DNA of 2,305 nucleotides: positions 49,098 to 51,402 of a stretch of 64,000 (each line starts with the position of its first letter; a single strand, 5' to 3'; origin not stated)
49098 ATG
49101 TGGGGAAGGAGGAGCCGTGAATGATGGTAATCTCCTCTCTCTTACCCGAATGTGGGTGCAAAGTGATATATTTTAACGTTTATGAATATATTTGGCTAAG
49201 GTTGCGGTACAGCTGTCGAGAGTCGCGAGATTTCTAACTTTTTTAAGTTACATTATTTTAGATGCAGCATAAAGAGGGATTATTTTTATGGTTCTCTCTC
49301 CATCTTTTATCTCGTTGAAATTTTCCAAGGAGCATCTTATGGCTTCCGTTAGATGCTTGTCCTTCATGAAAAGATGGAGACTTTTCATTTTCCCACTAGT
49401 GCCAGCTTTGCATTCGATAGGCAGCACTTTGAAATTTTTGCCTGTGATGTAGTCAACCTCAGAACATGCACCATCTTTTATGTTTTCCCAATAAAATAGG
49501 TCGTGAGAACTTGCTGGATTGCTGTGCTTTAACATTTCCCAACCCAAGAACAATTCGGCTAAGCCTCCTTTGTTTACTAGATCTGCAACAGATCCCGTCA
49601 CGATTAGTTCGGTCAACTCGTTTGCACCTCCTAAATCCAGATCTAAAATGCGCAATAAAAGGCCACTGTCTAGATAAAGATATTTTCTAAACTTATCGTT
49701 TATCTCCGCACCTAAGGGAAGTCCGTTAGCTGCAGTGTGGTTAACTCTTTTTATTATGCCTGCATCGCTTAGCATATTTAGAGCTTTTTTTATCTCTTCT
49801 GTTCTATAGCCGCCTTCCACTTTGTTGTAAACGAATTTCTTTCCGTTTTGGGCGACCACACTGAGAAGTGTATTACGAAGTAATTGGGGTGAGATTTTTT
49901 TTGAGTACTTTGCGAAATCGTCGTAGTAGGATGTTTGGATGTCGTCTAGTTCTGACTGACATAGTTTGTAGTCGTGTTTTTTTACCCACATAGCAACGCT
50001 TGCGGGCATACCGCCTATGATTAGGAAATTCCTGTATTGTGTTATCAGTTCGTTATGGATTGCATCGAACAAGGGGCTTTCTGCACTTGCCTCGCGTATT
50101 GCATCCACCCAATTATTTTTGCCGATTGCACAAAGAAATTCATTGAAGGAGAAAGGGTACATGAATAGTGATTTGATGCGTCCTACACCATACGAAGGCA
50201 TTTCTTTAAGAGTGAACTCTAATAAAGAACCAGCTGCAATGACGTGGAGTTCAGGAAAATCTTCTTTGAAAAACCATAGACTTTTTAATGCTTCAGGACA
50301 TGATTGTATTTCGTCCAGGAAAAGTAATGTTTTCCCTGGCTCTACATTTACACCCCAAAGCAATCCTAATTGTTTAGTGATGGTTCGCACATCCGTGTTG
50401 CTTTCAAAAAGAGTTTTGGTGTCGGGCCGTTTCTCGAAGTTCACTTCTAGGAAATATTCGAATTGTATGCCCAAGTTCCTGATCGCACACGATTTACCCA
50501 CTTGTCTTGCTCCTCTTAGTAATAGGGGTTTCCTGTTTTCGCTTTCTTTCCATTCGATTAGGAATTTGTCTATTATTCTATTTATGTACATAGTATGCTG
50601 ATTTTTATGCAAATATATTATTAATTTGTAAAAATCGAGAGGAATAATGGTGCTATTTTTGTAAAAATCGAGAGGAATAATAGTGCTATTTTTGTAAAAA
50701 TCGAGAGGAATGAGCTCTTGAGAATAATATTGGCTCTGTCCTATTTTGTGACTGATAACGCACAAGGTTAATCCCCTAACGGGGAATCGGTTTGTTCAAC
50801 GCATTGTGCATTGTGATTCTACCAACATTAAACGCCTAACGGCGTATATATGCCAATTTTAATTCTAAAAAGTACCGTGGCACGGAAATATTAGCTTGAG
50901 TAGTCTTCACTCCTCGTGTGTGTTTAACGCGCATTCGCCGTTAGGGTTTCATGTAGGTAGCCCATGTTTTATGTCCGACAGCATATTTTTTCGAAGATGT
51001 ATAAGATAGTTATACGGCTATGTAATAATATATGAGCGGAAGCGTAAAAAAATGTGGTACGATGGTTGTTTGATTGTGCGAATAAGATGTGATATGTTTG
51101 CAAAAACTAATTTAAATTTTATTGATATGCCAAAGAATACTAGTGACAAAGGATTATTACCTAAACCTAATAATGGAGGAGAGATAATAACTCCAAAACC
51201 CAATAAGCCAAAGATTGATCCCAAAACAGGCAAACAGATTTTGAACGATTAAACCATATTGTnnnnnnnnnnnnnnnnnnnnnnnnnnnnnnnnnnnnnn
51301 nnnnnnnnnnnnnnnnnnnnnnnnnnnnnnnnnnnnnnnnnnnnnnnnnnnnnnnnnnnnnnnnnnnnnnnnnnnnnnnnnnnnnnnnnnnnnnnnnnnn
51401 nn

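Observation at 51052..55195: Compact RiPP-like cluster: PqqD/RRE-radical SAM-SPASM maturase, two candidate precursors, a 59-aa ORF, an amidohydrolase and a membrane protein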

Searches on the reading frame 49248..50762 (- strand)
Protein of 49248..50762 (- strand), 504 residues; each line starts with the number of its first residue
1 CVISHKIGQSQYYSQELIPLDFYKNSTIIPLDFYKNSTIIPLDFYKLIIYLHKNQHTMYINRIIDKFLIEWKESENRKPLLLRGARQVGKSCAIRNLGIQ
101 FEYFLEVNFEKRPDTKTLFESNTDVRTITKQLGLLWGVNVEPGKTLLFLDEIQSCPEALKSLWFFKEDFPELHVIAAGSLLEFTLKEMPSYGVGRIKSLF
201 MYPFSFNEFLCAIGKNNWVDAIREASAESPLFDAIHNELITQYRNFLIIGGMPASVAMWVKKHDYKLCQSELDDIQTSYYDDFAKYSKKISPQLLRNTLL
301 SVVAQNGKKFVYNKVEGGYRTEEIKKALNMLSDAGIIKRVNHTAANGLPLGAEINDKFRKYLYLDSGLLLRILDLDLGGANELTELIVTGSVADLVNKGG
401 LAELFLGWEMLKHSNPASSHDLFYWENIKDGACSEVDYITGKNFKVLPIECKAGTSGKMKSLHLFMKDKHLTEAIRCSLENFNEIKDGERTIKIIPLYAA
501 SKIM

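Call 33: search_protein_families(library=pfam, proteins=[window:49248-50762:-], max_evalue=0.01)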
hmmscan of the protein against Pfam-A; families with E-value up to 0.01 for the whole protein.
window:49248-50762:- (504 aa): 3 families
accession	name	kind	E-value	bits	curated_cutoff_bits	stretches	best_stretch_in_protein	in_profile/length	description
PF13173.12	AAA_14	-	1e-23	84.2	27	1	77-210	2-129/129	AAA domain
PF13635.12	DUF4143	-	6.6e-20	71.9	28.1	1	281-454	2-160/160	Domain of unknown function (DUF4143)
PF18958.6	DUF5700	-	0.0058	16.5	25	1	286-364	19-102/283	Putative zinc dependent peptidase (DUF5700)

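Call 64: search_protein_families(library=padloc, proteins=[window:49248-50762:-], max_evalue=0.01)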
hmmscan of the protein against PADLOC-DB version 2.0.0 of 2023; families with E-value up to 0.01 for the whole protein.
window:49248-50762:- (504 aa): 7 families
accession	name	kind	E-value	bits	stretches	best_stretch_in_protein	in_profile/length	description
PDLC04786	PDC-S01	-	5e-133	442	1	58-503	1-432/439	-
PDLC04788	PDC-S01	-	4.8e-124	412.7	1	58-503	1-437/448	-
PDLC04792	PDC-S01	-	1e-78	263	1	60-501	2-431/452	-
PDLC04789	PDC-S01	-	3.9e-23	80.1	1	60-482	2-369/375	-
PDLC04787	PDC-S01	-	1.7e-21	74.6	1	57-373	5-304/412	-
PDLC04790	PDC-S01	-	2.5e-17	60.7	1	58-462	8-376/422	-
PDLC04791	PDC-S01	-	2.2e-14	50.9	2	393-473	296-371/395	-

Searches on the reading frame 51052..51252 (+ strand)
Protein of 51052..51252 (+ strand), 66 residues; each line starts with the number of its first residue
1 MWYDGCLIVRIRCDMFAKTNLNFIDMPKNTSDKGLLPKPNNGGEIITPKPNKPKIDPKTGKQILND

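Call 3: search_protein_families(library=ncbifam, proteins=[window:51052-51252:+], max_evalue=0.1)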
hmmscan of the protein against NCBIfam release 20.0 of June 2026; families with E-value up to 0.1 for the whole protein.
window:51052-51252:+ (66 aa): 0 families

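Call 4: search_protein_families(library=pfam, proteins=[window:51052-51252:+], max_evalue=0.1)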
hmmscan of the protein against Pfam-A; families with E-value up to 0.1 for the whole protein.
window:51052-51252:+ (66 aa): 0 families

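Call 64: search_protein_families(library=padloc, proteins=[window:51052-51249:+], max_evalue=0.01)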
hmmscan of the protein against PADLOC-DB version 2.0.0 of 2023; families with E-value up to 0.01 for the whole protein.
window:51052-51249:+ (66 aa): 0 families

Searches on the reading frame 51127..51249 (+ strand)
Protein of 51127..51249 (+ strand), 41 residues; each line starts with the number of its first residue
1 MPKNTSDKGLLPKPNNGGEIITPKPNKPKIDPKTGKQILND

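Call 59: find_related_loci(query=A5, collection=metagenome_contigs, flank=4000)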
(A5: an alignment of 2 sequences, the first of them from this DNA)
Query A5 (41 aa) in metagenome_contigs; peptide patterns used: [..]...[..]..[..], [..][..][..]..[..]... (x = any residue, [..] = any of these).
298 stretches matched a pattern; 3 encode a relative of the query (tblastn E <= 1e-3); 3 distinct loci.
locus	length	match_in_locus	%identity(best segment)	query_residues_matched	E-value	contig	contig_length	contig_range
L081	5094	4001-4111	43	1-40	5e-6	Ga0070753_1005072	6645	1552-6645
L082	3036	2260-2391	45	3-39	4e-6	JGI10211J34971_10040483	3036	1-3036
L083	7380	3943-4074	45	3-39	6e-6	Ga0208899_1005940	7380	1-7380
